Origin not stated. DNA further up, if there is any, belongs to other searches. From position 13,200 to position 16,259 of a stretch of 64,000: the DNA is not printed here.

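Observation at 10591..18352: HTH-RadC-Mod-(PHP/Rad50-like ATPase)-Res operon: a Type III-like R-M with an extra nuclease-ATPase inserted between mod and res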

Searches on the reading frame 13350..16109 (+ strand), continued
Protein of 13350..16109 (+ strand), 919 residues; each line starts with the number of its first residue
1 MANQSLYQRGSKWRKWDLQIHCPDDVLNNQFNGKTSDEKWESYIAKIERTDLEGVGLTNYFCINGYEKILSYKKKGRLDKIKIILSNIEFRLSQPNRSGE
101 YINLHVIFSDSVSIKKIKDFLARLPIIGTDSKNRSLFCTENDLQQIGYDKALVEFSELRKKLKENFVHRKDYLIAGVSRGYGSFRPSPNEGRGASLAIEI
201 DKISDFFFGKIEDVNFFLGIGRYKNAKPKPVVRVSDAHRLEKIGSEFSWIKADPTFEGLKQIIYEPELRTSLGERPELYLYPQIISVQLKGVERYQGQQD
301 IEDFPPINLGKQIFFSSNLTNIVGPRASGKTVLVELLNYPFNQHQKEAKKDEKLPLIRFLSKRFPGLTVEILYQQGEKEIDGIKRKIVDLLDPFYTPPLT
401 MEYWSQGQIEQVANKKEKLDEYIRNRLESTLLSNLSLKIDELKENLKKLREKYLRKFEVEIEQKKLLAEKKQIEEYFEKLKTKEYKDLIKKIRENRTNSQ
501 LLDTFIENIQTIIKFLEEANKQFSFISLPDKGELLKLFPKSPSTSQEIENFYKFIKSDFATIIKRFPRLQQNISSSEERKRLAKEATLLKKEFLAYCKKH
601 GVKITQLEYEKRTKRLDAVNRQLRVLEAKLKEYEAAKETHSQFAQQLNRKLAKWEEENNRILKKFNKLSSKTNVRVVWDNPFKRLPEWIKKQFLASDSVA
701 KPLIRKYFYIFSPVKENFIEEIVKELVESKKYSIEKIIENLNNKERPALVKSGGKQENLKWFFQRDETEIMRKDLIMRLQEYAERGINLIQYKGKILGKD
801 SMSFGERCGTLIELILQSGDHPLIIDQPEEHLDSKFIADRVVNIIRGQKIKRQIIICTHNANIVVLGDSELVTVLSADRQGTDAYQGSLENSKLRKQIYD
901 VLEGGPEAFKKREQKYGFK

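Call 51: fold_search(model_id=the predicted structure, library=pdb)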
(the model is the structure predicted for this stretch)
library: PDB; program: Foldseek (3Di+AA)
matches with E <= 10: 1114; with E <= 0.001: 50
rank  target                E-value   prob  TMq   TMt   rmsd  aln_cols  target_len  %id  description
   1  9qxx_A                7.7e-09  1.00  0.19  0.22  43.7       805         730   12  JetABC DNA loaded state dimer (released 2025-10-01)
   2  5xei                  1.4e-08  1.00  0.29  0.46  24.8       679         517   15  Crystal structure of the Smc head domain with a coiled coil and joint derived from Pyrococcus yayanosii (released 2017-06-07)
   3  8q72_A                1.8e-08  1.00  0.19  0.23  45.0       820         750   12  E. coli plasmid-borne JetABCD(E248A) core in a cleavage-competent state (released 2024-01-31)
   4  9qxu_A                3.7e-08  1.00  0.16  0.20  43.4       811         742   11  JetABC DNA loaded state monomer (open) (released 2025-10-01)
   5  9qxx_B                7.8e-08  1.00  0.16  0.20  44.1       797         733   11  JetABC DNA loaded state dimer (released 2025-10-01)
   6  9qxu_B                9.4e-08  1.00  0.15  0.19  43.9       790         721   11  JetABC DNA loaded state monomer (open) (released 2025-10-01)
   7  7nyw_B                2.2e-07  1.00  0.17  0.18  39.7       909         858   10  Cryo-EM structure of the MukBEF-MatP-DNA head module (released 2021-07-07)
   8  7nyw_A                2.5e-07  1.00  0.24  0.31  27.3       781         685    9  Cryo-EM structure of the MukBEF-MatP-DNA head module (released 2021-07-07)
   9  9qxt_A                4.3e-07  1.00  0.17  0.20  42.1       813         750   11  E. coli JetABC dimer in the DNA boarding-holding state (released 2025-10-01)
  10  7zr1_C                6.7e-07  1.00  0.18  0.21  79.0       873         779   12  Chaetomium thermophilum Mre11-Rad50-Nbs1 complex bound to ATPyS (composite structure) (released 2023-01-11)
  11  9uxh_F                2.3e-06  1.00  0.20  0.25  18.4       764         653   12  type II Lamassu, LmuACB with DNA (released 2026-03-25)
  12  9f5w_B                2.4e-06  1.00  0.23  0.36  29.2       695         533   12  Human condensin II - M18BP1 complex (released 2025-07-02)
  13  7qen_A                2.7e-06  1.00  0.20  0.36  20.8       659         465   11  S.c. Condensin core in DNA- and ATP-bound state (released 2022-06-15)
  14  8as8_A                3.6e-06  1.00  0.19  0.26  23.3       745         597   13  E. coli Wadjet JetABC monomer (released 2022-12-14)
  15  9q9m_A                5.3e-06  1.00  0.22  0.39  23.5       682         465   11  Cryo-EM structure of human Mre11-Rad50-Nbs1 (MRN) complex bound to DNA and telomeric factor TRF2 (released 2025-10-01)
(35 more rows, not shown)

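Call 70: search_protein_families(library=pfam, alignment_id=A3, max_evalue=0.0001)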
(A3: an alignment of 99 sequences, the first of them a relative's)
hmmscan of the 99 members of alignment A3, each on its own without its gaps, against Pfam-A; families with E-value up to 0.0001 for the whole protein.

A. member 1, L003:679-3354:+ (891 aa): 7 families
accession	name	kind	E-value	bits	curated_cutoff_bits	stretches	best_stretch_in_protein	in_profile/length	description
PF20473.4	MmeI_Mtase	-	4.4e-111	370.6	27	1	324-584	2-258/259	MmeI, DNA-methyltransferase domain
PF20466.3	MmeI_TRD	-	2.1e-71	240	27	1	602-806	2-207/207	MmeI, target recognition domain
PF20464.3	MmeI_N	-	5.8e-28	98.9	27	1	4-162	1-181/181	MmeI, N-terminal domain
PF20465.4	MmeI_hel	-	7e-26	91.2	27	1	173-248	1-75/75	MmeI, helicase spacer domain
PF20467.3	MmeI_C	-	8e-25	87.3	27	1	809-885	4-80/83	MmeI, C-terminal domain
PF07669.17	Eco57I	-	2.1e-12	47.9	25.3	1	392-539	2-153/171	Eco57I restriction-modification methylase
PF02384.22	N6_Mtase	-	2.8e-08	33.9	20.4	1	336-525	41-186/311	N-6 DNA Methylase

B. families by the number of members that match (of 99 scanned): 60 families (the first 25 are shown)
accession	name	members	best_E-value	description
PF04326.19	SLFN_AlbA_2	8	3.1e-26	Schlafen, AlbA_2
PF13749.12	HATPase_c_4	6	1.7e-19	Putative ATP-dependent DNA helicase recG C-terminal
PF04851.21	ResIII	4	1.4e-19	Type III restriction enzyme, res subunit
PF00270.35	DEAD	4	2.4e-07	DEAD/DEAH box helicase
PF01555.25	N6_N4_Mtase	3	4.1e-38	DNA methylase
PF19778.5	RE_endonuc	3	8.9e-38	Endonuclease domain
PF01420.25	Methylase_S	3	1.9e-27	Type I restriction modification DNA specificity domain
PF13304.12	AAA_21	3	1e-17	AAA domain, putative AbiEii toxin, Type IV TA system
PF02384.22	N6_Mtase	2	5.3e-58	N-6 DNA Methylase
PF04471.18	Mrr_cat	2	4e-27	Restriction endonuclease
PF13175.12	AAA_15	2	1.4e-25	AAA ATPase domain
PF02463.25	SMC_N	2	1.1e-06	RecF/RecN/SMC N terminal domain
PF02554.20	CstA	1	3.7e-209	Carbon starvation protein CstA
PF01808.24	AICARFT_IMPCHas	1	6.6e-125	AICARFT/IMPCHase bienzyme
PF20473.4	MmeI_Mtase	1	4.4e-111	MmeI, DNA-methyltransferase domain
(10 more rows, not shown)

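Call 71: search_protein_families(library=pfam, proteins=[L087:22-264:+], max_evalue=5)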
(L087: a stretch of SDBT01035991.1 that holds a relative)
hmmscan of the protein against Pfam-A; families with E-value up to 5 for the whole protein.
L087:22-264:+ (80 aa): 2 families
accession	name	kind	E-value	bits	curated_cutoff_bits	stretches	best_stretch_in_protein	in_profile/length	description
PF03854.20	zf-P11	-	0.13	12.4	25.6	1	45-77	4-30/50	P-11 zinc finger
PF17456.7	TcpS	-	0.31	11.3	28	1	6-76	79-143/155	Toxin-coregulated pilus protein S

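Call 94: get_annotated_region(hit=H50, flank=5000)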
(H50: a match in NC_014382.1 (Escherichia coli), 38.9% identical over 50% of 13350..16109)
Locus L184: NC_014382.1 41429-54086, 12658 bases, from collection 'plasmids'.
description: Escherichia coli plasmid pEC_B24, complete sequence
organism: Escherichia coli (NCBI taxid 562)
taxonomy: Bacteria; Pseudomonadota; Gammaproteobacteria; Enterobacterales; Enterobacteriaceae; Escherichia; Escherichia coli
host: -; source: Homo sapiens; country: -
typing (MOB-suite, as given by PLSDB): conjugative; replicon IncFIA,IncFIC; relaxase MOBF; mating-pair formation MPF_F
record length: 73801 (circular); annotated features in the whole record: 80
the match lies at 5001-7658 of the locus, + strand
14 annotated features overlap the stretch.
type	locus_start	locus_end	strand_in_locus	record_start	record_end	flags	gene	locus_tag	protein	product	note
CDS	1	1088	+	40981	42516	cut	cba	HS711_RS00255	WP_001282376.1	pore-forming bacteriocin colicin B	-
CDS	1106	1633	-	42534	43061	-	cbi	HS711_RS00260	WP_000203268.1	colicin B immunity protein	-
CDS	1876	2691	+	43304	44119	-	cma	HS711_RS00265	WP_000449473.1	lipid II-degrading bacteriocin colicin M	-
CDS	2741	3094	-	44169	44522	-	cmi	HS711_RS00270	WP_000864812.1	colicin M immunity protein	-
CDS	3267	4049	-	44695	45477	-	-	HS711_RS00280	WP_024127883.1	site-specific integrase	GO:0015074 - DNA integration [Evidence IEA]; GO:0006310 - DNA recombination [Evidence IEA]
CDS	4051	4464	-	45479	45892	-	-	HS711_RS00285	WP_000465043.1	hypothetical protein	-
CDS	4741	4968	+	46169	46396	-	-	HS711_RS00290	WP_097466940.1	hypothetical protein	-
CDS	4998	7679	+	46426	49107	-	-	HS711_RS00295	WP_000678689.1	TrlF family AAA-like ATPase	-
CDS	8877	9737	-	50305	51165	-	-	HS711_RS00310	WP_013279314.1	inhibitor-resistant broad-spectrum class A beta-lactamase TEM-33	-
predicted_resistance_gene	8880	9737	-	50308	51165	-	blaTEM-33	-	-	inhibitor-resistant broad-spectrum class A beta-lactamase TEM-33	predicted by amrfinderplus; class BETA-LACTAM; identity 100.0%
CDS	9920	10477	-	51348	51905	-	-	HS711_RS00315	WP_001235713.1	recombinase family protein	GO:0006310 - DNA recombination [Evidence IEA]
CDS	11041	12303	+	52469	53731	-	-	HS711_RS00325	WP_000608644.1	IS1380-like element ISEcp1 family transposase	GO:0006313 - DNA transposition [Evidence IEA]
CDS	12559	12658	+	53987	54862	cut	-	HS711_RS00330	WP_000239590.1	extended-spectrum class A beta-lactamase CTX-M-15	-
predicted_resistance_gene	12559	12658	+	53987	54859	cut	blaCTX-M-15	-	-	extended-spectrum class A beta-lactamase CTX-M-15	predicted by amrfinderplus; class BETA-LACTAM; identity 100.0%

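Call 95: get_annotated_region(hit=H26, flank=5000)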
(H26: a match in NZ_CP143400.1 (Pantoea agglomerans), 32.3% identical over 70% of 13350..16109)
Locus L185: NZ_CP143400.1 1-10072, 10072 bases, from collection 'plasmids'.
description: Pantoea agglomerans strain CFBP8756 plasmid punamed3, complete sequence
organism: Pantoea agglomerans (NCBI taxid 549)
taxonomy: Bacteria; Pseudomonadota; Gammaproteobacteria; Enterobacterales; Erwiniaceae; Pantoea; Pantoea agglomerans
host: -; source: Brassica napus,cell culture,Seed,Seed; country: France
typing (MOB-suite, as given by PLSDB): mobilizable; replicon rep_cluster_1203,rep_cluster_1441; relaxase MOBF,MOBF
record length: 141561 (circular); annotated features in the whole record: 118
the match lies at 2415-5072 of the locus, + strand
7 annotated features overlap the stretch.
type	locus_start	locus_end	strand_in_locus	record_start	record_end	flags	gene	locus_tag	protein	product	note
CDS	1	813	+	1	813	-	-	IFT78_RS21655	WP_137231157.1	hypothetical protein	-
CDS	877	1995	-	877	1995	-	-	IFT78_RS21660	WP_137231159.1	PIN domain-containing protein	-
CDS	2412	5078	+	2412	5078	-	-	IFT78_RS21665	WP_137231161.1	TrlF family AAA-like ATPase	GO:0006302 - double-strand break repair [Evidence IEA]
CDS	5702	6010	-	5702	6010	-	-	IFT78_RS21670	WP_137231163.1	NIPSNAP family protein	-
CDS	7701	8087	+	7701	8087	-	-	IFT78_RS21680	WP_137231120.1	cupin domain-containing protein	-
CDS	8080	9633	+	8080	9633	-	-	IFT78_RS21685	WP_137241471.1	class I tRNA ligase family protein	GO:0006418 - tRNA aminoacylation for protein translation [Evidence IEA]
CDS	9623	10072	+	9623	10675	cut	-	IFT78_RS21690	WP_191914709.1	FAD-dependent oxidoreductase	-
